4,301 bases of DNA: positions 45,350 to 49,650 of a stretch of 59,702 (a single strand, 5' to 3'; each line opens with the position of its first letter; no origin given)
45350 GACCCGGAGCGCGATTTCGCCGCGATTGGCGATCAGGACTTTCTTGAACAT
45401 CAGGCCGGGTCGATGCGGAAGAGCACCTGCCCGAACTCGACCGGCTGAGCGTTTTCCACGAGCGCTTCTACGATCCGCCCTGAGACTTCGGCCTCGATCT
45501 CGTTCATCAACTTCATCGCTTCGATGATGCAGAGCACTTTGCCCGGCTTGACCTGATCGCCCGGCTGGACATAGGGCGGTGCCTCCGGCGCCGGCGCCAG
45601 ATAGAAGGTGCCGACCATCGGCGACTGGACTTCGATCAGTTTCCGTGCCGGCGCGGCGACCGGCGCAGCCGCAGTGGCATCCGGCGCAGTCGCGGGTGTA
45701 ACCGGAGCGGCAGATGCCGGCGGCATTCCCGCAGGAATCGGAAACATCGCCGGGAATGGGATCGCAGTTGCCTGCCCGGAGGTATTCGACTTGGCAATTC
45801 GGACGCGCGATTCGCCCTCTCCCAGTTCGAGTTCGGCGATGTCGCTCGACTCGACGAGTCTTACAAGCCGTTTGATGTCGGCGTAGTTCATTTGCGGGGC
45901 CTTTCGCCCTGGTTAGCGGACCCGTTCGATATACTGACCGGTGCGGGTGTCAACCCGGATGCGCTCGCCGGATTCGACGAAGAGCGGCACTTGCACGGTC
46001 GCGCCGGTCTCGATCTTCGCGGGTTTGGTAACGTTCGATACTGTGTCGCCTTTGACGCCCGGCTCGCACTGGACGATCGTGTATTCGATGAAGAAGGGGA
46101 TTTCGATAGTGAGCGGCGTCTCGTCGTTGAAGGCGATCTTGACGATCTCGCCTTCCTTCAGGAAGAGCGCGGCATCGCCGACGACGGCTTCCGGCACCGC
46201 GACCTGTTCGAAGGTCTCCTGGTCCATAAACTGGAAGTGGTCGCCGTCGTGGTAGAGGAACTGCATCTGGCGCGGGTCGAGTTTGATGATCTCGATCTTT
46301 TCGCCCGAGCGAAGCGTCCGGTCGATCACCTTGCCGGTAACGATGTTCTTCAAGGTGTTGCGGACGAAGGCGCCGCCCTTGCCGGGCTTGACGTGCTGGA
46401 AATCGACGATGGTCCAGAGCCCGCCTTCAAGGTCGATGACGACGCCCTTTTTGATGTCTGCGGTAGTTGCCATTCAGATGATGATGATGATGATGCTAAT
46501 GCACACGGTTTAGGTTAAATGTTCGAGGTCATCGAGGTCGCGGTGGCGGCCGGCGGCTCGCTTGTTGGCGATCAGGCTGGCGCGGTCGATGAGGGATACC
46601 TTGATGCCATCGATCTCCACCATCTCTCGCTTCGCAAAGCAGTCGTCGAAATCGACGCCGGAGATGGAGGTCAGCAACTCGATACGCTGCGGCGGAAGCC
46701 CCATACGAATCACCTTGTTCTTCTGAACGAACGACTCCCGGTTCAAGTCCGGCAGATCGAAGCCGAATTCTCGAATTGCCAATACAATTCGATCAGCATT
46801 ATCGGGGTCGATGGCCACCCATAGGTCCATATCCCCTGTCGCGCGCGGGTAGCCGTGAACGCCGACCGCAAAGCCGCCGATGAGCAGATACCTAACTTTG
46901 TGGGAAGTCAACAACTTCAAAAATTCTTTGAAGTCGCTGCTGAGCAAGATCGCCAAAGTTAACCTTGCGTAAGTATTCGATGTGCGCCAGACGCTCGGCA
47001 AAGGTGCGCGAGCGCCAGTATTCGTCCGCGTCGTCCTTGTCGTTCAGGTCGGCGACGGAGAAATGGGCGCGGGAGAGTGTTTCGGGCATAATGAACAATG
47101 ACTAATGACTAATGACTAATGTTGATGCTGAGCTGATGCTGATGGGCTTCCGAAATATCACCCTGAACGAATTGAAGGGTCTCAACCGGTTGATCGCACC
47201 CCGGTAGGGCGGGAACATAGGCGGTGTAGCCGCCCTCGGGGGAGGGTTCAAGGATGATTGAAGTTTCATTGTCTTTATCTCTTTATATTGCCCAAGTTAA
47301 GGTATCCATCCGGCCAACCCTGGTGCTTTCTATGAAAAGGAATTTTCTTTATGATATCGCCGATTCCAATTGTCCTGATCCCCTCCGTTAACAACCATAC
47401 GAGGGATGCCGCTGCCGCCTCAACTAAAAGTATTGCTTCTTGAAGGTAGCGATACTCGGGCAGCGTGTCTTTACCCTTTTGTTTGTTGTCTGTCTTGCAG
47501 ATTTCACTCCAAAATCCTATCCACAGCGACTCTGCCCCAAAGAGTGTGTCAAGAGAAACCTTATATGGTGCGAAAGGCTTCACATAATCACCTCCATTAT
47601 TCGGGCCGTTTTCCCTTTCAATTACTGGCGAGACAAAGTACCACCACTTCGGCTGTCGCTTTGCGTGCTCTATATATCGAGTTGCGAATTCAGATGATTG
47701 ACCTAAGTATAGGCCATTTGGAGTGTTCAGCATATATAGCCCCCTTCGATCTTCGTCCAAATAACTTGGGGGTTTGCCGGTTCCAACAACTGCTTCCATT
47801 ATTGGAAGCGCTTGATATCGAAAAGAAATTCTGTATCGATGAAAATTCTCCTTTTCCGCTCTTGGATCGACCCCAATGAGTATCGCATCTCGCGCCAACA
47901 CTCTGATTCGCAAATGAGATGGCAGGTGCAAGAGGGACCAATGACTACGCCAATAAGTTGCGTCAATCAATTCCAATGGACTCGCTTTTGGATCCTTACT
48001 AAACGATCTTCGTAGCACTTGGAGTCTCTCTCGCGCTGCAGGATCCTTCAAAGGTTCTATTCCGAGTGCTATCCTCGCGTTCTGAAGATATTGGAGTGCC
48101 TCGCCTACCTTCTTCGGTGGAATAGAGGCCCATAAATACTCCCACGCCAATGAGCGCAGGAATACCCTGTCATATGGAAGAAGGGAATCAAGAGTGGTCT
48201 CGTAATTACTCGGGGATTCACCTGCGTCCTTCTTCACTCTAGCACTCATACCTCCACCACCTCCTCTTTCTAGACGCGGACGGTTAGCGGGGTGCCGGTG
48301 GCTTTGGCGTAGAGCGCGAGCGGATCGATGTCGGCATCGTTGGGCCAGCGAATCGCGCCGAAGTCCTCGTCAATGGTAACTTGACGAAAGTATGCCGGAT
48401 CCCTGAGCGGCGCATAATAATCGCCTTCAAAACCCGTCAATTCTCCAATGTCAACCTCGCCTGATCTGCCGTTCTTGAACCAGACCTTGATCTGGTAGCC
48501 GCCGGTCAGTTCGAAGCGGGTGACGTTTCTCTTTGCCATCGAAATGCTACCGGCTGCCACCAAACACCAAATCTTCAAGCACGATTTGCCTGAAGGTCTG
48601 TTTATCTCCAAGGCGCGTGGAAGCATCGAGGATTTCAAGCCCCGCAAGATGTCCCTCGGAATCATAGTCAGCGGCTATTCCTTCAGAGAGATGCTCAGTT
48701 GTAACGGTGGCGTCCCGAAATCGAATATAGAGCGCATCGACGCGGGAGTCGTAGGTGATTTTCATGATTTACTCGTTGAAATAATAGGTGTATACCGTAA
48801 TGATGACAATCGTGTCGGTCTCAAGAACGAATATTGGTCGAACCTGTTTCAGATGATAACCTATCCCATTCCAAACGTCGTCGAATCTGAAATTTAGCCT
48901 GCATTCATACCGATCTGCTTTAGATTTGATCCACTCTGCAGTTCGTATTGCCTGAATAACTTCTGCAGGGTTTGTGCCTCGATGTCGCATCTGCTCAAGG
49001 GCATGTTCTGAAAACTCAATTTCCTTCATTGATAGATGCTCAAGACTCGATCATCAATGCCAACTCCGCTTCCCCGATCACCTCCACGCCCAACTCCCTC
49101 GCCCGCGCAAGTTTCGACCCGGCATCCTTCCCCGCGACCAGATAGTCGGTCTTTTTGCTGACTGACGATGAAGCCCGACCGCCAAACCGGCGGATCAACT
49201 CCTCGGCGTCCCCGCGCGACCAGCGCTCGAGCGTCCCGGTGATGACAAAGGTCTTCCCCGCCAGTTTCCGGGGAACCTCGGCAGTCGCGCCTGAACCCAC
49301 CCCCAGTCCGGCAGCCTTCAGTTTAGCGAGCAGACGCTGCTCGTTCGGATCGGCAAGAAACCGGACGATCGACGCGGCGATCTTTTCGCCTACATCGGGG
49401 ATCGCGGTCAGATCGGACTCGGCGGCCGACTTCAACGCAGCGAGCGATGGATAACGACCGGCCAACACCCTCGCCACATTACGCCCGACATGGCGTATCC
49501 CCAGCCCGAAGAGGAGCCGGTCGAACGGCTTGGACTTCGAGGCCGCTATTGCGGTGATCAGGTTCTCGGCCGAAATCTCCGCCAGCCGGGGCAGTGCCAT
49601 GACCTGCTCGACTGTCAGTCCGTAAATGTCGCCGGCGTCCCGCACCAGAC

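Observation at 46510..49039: Low-GC accessory islet between ligA and efp: DUF4258-DUF2283-DUF2442 triad, a 324-aa GIY-YIG-like protein and a short AbiEii-like NTase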

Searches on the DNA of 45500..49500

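Call 80: search_rna_families(source=window, start=45500, end=49500, threshold=evalue, max_evalue=1)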
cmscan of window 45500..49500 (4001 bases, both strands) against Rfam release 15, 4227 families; matches with E-value up to 1: 0.
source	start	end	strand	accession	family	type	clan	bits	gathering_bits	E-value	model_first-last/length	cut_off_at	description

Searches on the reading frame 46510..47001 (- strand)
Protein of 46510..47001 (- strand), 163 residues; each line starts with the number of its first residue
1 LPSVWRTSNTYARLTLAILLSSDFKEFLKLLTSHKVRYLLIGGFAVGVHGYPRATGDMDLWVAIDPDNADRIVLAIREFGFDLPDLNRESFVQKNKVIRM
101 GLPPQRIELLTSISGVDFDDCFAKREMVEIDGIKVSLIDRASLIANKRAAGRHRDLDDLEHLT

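Call 3: search_protein_families(library=pfam, proteins=[window:46510-47001:-], max_evalue=1)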
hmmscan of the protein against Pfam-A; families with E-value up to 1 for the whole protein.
window:46510-47001:- (163 aa): 4 families
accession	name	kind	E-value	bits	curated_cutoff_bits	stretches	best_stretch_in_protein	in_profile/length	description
PF09970.15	DUF2204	-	0.0011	19.1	20.3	1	23-162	4-144/181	Nucleotidyl transferase of unknown function (DUF2204)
PF19502.5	DUF6036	-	0.012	15.9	23.6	1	26-160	8-116/164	Nucleotidyltransferase of unknown function (DUF6036)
PF14907.12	NTP_transf_5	-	0.022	14.8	31.2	1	18-135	54-175/249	Uncharacterised nucleotidyltransferase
PF10706.15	Aminoglyc_resit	-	0.052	14.1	21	1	26-90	4-69/149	Aminoglycoside-2''-adenylyltransferase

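Call 4: search_protein_families(library=padloc, proteins=[window:46510-47001:-], max_evalue=1)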
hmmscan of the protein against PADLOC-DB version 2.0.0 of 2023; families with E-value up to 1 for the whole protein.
window:46510-47001:- (163 aa): 0 families

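Call 5: search_protein_families(library=ncbifam, proteins=[window:46510-47001:-], max_evalue=1)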
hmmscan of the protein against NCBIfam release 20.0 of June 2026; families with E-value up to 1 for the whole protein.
window:46510-47001:- (163 aa): 0 families

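Call 12: search_protein_families(library=pfam, proteins=[window:46513-46947:-], max_evalue=10)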
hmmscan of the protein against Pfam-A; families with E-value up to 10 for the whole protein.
seq(145 aa): 4 families
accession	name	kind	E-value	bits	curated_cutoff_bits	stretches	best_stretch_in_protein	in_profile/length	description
PF09970.15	DUF2204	-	0.00071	19.7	20.3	1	5-144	4-144/181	Nucleotidyl transferase of unknown function (DUF2204)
PF19502.5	DUF6036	-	0.0077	16.5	23.6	1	8-142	8-116/164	Nucleotidyltransferase of unknown function (DUF6036)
PF14907.12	NTP_transf_5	-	0.035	14.1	31.2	1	4-117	58-175/249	Uncharacterised nucleotidyltransferase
PF10706.15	Aminoglyc_resit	-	0.039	14.5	21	1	8-73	4-70/149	Aminoglycoside-2''-adenylyltransferase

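Call 13: search_protein_families(library=phrogs, proteins=[window:46510-47001:-], max_evalue=1)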
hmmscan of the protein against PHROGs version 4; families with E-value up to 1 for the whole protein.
window:46510-47001:- (163 aa): 3 families
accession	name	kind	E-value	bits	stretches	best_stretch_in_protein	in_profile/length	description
phrog_12854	-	unknown function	0.049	14.3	1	24-62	10-48/137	-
phrog_37124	-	unknown function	0.27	12.1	1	63-97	99-132/143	-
phrog_20108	-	unknown function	0.38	12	1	17-49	18-49/80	-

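Call 57: search_dna_similar(query=window:46513-46947:-, collection=plasmids, mode=protein, max_rows=15)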
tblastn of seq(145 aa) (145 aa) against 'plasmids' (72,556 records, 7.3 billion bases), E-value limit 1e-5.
Records with a match: 21; places in all: 21; records where one place covers at least 80% of the query: 14.
Best place of each record, by identity: <60% 21.
By first word of the organism name: Synechocystis 7; Rhizobium 3; Acidisarcina 2; Spirosoma 2; Geminocystis 1; Annamia 1; Fibrella 1; Cupriavidus 1; Vibrio 1; Sinorhizobium 1; and 1 more.
By predicted mobility (MOB-suite, as given by PLSDB): non-mobilizable 18; conjugative 2; mobilizable 1.
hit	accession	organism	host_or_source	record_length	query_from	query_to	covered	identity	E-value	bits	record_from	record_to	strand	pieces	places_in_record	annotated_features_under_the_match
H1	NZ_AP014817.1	Geminocystis sp. NIES-3708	-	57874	1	144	99%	47.9%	2e-40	150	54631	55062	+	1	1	hypothetical protein | toxin secretion, membrane fusion protein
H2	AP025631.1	Annamia dubia NIES-4383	-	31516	1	144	99%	45.5%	6e-27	144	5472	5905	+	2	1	hypothetical protein (x2)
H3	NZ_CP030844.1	Acidisarcina polymorpha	cell culture,pine forest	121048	1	142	98%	44.1%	9e-32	125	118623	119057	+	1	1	nucleotidyltransferase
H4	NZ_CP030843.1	Acidisarcina polymorpha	cell culture,pine forest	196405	1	142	98%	44.1%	1e-31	125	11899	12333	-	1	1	nucleotidyltransferase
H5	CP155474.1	Fibrella sp. ES10-3-2-2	single cell,soil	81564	2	144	99%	33.8%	1e-15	79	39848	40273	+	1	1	DUF6036 family nucleotidyltransferase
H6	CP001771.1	Spirosoma linguale DSM 74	-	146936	2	144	99%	32.9%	6e-17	83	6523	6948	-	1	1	hypothetical protein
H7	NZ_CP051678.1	Spirosoma rhododendri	cell culture,Flower of Rhododendron ...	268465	3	144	98%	32.9%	2e-11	67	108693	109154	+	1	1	nucleotidyltransferase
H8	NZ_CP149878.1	Rhizobium sp. T1473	Medicago sativa,Cell Culture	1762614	1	145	100%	29.1%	1e-11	68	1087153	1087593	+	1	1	none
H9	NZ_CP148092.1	Rhizobium sp. T1470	Medicago sativa,cell culture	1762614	1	145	100%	29.1%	1e-11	68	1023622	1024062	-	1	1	none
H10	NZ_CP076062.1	Cupriavidus sp. EM10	Pure-cultured cell,sewage water sludge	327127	1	132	91%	31.6%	3e-10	64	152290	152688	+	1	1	hypothetical protein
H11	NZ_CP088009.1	Rhizobium sp. T136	Melilotus albus,Cell culture,root nodule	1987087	1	145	100%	28.5%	2e-10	64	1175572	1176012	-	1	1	none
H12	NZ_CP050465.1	Vibrio campbellii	single cell,seawater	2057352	12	144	92%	30.1%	2e-6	53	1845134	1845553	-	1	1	none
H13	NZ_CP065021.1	Sinorhizobium meliloti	Medicago sativa subsp. varia (Martyn) ...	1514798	1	144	99%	27.6%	2e-9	62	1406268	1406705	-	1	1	none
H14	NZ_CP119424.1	Photobacterium sp. DA100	-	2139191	11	145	93%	28.6%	6e-6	51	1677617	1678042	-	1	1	none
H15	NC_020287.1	Synechocystis sp. PCC 6803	-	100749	1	80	55%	41.9%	3e-12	70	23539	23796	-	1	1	none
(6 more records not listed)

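Call 58: get_annotated_region(hit=H3, flank=1500)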
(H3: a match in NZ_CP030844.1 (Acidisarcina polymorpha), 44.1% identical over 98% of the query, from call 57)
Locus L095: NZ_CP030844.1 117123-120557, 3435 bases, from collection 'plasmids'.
description: Acidisarcina polymorpha strain SBC82 plasmid pACPOL3, complete sequence
organism: Acidisarcina polymorpha (NCBI taxid 2211140)
taxonomy: Bacteria; Acidobacteriota; Terriglobia; Terriglobales; Acidobacteriaceae; Acidisarcina; Acidisarcina polymorpha
host: -; source: cell culture,pine forest; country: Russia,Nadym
typing (MOB-suite, as given by PLSDB): non-mobilizable
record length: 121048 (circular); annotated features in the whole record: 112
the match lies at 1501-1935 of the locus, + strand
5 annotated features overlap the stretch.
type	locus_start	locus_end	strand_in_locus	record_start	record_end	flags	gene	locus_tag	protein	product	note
CDS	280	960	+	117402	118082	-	-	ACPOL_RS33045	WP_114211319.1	IS6 family transposase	-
CDS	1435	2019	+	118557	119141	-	-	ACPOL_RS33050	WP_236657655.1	nucleotidyltransferase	-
CDS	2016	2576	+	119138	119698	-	-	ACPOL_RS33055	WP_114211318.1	recombinase family protein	GO:0006310 - DNA recombination [Evidence IEA]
CDS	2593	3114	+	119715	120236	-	-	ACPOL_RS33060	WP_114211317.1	YfbU family protein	-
CDS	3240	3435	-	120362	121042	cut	-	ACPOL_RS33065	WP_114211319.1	IS6 family transposase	-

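Call 59: get_annotated_region(hit=H1, flank=1500)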
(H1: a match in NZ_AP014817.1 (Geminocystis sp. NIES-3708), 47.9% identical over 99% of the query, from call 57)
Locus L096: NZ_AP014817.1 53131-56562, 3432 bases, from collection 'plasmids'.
description: Geminocystis sp. NIES-3708 plasmid pGM02, complete sequence
organism: Geminocystis sp. NIES-3708 (NCBI taxid 1615909)
taxonomy: Bacteria; Cyanobacteriota; Cyanophyceae; Chroococcales; Geminocystaceae; Geminocystis; Geminocystis sp. NIES-3708
host: -; source: -; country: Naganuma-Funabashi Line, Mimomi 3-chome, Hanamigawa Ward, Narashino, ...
typing (MOB-suite, as given by PLSDB): non-mobilizable
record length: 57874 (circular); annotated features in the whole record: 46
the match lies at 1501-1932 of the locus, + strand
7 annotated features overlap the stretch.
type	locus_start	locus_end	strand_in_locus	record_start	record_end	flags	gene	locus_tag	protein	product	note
CDS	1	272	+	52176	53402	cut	-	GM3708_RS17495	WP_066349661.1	restriction endonuclease subunit S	GO:0006304 - DNA modification [Evidence IEA]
CDS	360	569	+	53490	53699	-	-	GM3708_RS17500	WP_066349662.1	hypothetical protein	-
CDS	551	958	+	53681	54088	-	-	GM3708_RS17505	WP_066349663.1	type II toxin-antitoxin system VapC family toxin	-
CDS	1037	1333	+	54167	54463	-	-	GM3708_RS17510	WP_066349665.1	helix-turn-helix transcriptional regulator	-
CDS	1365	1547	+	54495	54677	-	-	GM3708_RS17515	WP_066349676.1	toxin secretion, membrane fusion protein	-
CDS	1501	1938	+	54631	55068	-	-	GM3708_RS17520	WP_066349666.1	hypothetical protein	-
CDS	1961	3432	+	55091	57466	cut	-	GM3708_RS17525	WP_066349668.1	EcoAI/FtnUII family type I restriction enzme subunit R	-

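Call 60: get_annotated_region(hit=H5, flank=1500)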
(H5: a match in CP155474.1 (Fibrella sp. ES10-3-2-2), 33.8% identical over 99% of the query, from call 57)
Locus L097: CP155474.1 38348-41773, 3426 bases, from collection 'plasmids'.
description: Fibrella sp. ES10-3-2-2 plasmid unnamed3, complete sequence
organism: Fibrella sp. ES10-3-2-2 (NCBI taxid 1834519)
taxonomy: Bacteria; Bacteroidota; Cytophagia; Cytophagales; Spirosomataceae; Fibrella; Fibrella sp. ES10-3-2-2
host: -; source: single cell,soil; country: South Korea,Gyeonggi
typing (MOB-suite, as given by PLSDB): non-mobilizable
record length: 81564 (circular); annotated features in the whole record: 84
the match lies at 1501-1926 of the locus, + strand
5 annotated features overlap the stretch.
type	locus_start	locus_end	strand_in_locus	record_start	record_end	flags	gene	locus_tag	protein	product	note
CDS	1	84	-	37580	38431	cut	-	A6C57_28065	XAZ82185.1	nucleotidyl transferase AbiEii/AbiGii toxin family protein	-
CDS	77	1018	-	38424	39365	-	-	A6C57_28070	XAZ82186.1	type IV toxin-antitoxin system AbiEi family antitoxin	-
CDS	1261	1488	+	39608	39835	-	-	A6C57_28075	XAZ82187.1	hypothetical protein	-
CDS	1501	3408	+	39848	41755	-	-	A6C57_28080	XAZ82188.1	DUF6036 family nucleotidyltransferase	-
CDS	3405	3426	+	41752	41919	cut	-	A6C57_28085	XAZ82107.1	hypothetical protein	-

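Call 72: search_protein_families(library=pfam, proteins=[L096:1365-1547:+, L096:1501-1938:+, L095:1435-2019:+], max_evalue=0.01)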
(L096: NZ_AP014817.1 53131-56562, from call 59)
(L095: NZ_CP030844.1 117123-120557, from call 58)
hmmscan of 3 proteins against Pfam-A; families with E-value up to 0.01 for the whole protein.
L096:1365-1547:+ (60 aa): 0 families

L096:1501-1938:+ (145 aa): 3 families
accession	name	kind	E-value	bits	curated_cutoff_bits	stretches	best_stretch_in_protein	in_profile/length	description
PF19502.5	DUF6036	-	6.4e-05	23.3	23.6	1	14-143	16-117/164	Nucleotidyltransferase of unknown function (DUF6036)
PF10706.15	Aminoglyc_resit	-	0.00039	21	21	1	10-63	6-59/149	Aminoglycoside-2''-adenylyltransferase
PF08843.17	AbiEii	-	0.0059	17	22.5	1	23-114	18-110/238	Nucleotidyl transferase AbiEii toxin, Type IV TA system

L095:1435-2019:+ (194 aa): 5 families
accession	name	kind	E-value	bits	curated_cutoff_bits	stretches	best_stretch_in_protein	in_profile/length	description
PF19502.5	DUF6036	-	2.4e-12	47.4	23.6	1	36-170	16-119/164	Nucleotidyltransferase of unknown function (DUF6036)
PF09970.15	DUF2204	-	6.3e-06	26.4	20.3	1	26-183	3-158/181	Nucleotidyl transferase of unknown function (DUF2204)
PF14907.12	NTP_transf_5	-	0.00079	19.5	31.2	1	23-152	55-185/249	Uncharacterised nucleotidyltransferase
PF08843.17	AbiEii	-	0.001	19.5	22.5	1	35-163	8-162/238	Nucleotidyl transferase AbiEii toxin, Type IV TA system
PF10706.15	Aminoglyc_resit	-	0.0015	19.1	21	1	30-85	4-59/149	Aminoglycoside-2''-adenylyltransferase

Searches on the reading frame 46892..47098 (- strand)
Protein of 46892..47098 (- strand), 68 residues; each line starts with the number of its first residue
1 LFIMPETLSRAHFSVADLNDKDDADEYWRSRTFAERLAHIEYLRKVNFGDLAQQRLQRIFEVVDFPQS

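Call 3: search_protein_families(library=pfam, proteins=[window:46892-47098:-], max_evalue=1)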
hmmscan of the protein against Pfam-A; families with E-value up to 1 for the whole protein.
window:46892-47098:- (68 aa): 0 families

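Call 4: search_protein_families(library=padloc, proteins=[window:46892-47098:-], max_evalue=1)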
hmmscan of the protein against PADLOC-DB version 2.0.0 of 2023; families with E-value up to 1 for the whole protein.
window:46892-47098:- (68 aa): 0 families

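Call 5: search_protein_families(library=ncbifam, proteins=[window:46892-47098:-], max_evalue=1)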
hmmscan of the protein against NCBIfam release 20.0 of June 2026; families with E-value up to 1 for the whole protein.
window:46892-47098:- (68 aa): 0 families

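Call 12: search_protein_families(library=pfam, proteins=[window:46895-47098:-], max_evalue=10)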
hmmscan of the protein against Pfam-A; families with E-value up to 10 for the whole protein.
seq(68 aa): 0 families

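Call 13: search_protein_families(library=phrogs, proteins=[window:46892-47098:-], max_evalue=1)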
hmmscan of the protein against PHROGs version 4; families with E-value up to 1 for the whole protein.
window:46892-47098:- (68 aa): 1 family
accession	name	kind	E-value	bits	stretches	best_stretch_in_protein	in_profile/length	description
phrog_10114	-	unknown function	0.0019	19.3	1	11-55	49-94/171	-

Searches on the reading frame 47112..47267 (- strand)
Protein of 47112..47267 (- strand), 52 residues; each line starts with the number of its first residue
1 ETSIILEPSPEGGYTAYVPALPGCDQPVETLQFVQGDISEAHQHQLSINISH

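Call 62: search_dna_similar(query=window:47112-47267:-, collection=plasmids, mode=protein, max_evalue=1, max_rows=15)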
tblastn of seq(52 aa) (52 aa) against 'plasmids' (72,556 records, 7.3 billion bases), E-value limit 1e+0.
Records with a match: 9; places in all: 9; records where one place covers at least 80% of the query: 6.
Best place of each record, by identity: 60-80% 2; <60% 7.
By first word of the organism name: Thermus 4; Sulfobacillus 2; Flagellimonas 1; Arenibacter 1; Halorubrum 1.
By predicted mobility (MOB-suite, as given by PLSDB): non-mobilizable 5; mobilizable 2; conjugative 2.
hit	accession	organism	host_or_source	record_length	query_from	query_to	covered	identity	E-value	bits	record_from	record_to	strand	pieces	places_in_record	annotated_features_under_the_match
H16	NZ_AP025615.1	Thermus thermophilus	-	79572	4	52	94%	36.7%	6e-1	33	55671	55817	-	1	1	type II toxin-antitoxin system HicB family antitoxin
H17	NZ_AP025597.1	Thermus thermophilus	-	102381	4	52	94%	36.7%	6e-1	33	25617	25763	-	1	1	type II toxin-antitoxin system HicB family antitoxin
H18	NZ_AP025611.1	Thermus thermophilus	-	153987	4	52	94%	36.7%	6e-1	33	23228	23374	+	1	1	type II toxin-antitoxin system HicB family antitoxin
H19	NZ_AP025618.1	Thermus thermophilus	-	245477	4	52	94%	36.7%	6e-1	33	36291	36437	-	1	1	type II toxin-antitoxin system HicB family antitoxin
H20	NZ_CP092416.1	Flagellimonas marinaquae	Galaxea fascicularis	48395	1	48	92%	37.5%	9e-1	33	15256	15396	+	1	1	type II toxin-antitoxin system HicB family antitoxin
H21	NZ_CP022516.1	Arenibacter algicola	Skeletonema marinoi strain ST54,Cell ...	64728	1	48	92%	37.5%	9e-1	33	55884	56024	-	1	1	type II toxin-antitoxin system HicB family antitoxin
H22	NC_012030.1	Halorubrum lacusprofundi ATCC 49239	-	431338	14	47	65%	44.1%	5e-1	34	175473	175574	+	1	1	hypothetical protein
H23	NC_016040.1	Sulfobacillus thermotolerans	-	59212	1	24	46%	62.5%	1e-2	38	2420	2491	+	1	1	type II toxin-antitoxin system HicB family antitoxin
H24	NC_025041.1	Sulfobacillus thermotolerans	-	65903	1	24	46%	62.5%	1e-2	38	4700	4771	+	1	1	type II toxin-antitoxin system HicB family antitoxin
